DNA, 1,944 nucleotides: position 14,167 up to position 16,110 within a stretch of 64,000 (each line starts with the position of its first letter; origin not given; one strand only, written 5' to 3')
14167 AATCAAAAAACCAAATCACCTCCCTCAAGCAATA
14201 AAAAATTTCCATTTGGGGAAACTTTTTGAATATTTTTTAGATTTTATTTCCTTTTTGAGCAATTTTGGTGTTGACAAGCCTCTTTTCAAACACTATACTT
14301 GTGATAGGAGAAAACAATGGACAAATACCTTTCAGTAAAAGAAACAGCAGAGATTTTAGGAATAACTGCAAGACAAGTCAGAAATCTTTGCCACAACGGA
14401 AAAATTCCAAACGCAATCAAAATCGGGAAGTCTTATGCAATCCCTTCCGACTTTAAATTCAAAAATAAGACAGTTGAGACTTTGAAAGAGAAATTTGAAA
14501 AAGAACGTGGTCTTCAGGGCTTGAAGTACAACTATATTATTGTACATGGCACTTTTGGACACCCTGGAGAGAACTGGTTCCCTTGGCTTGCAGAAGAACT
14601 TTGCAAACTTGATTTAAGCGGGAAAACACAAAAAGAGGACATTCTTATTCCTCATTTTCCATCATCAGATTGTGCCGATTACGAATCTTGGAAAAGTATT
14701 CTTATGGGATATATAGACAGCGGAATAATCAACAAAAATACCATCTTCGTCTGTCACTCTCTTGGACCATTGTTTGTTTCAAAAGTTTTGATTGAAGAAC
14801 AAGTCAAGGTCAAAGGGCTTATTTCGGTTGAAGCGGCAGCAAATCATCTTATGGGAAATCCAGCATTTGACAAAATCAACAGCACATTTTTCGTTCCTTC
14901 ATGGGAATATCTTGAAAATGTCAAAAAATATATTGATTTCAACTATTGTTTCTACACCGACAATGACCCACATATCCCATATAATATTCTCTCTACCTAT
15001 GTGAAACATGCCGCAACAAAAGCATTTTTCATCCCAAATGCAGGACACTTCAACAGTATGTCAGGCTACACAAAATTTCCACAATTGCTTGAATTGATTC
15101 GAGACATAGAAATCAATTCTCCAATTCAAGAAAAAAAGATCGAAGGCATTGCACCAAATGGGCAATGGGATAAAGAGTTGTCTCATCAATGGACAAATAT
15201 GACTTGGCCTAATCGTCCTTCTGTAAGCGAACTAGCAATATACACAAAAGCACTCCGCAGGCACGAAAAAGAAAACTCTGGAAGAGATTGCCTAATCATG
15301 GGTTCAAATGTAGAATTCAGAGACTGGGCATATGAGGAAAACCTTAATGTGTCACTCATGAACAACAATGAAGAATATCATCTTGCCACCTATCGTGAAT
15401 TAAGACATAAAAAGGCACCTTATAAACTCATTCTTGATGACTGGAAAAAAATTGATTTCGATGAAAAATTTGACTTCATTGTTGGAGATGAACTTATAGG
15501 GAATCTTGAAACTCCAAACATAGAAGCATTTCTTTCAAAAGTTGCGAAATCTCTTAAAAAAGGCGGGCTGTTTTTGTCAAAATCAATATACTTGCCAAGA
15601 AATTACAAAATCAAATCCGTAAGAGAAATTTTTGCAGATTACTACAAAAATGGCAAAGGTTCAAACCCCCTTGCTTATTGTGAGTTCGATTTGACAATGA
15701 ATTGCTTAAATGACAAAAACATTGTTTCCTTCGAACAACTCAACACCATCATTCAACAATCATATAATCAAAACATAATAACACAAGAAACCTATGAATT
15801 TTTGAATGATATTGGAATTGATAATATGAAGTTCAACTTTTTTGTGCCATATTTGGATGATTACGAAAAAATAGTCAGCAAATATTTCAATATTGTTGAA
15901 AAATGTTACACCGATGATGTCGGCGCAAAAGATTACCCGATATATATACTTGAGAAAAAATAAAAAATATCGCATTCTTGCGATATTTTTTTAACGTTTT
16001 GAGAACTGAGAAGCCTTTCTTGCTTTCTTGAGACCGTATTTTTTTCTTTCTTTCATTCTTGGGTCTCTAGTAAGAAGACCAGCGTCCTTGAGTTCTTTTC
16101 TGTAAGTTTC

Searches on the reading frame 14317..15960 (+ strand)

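Call 98: search_protein_families(library=padloc, proteins=[window:14317-15960:+], max_evalue=0.001)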
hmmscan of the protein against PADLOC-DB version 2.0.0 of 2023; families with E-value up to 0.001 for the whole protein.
window:14317-15960:+ (548 aa): 3 families
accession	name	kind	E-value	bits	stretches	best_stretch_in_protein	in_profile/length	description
PDLC04134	mad2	-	8.8e-08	29.4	1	368-443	340-417/492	mads_2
PDLC04133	mad1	-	1.8e-05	22.9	1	1-37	2-37/60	mads_1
PDLC03348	MTase_II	-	0.00032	17.4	1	3-60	9-60/727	Type II methyltransferase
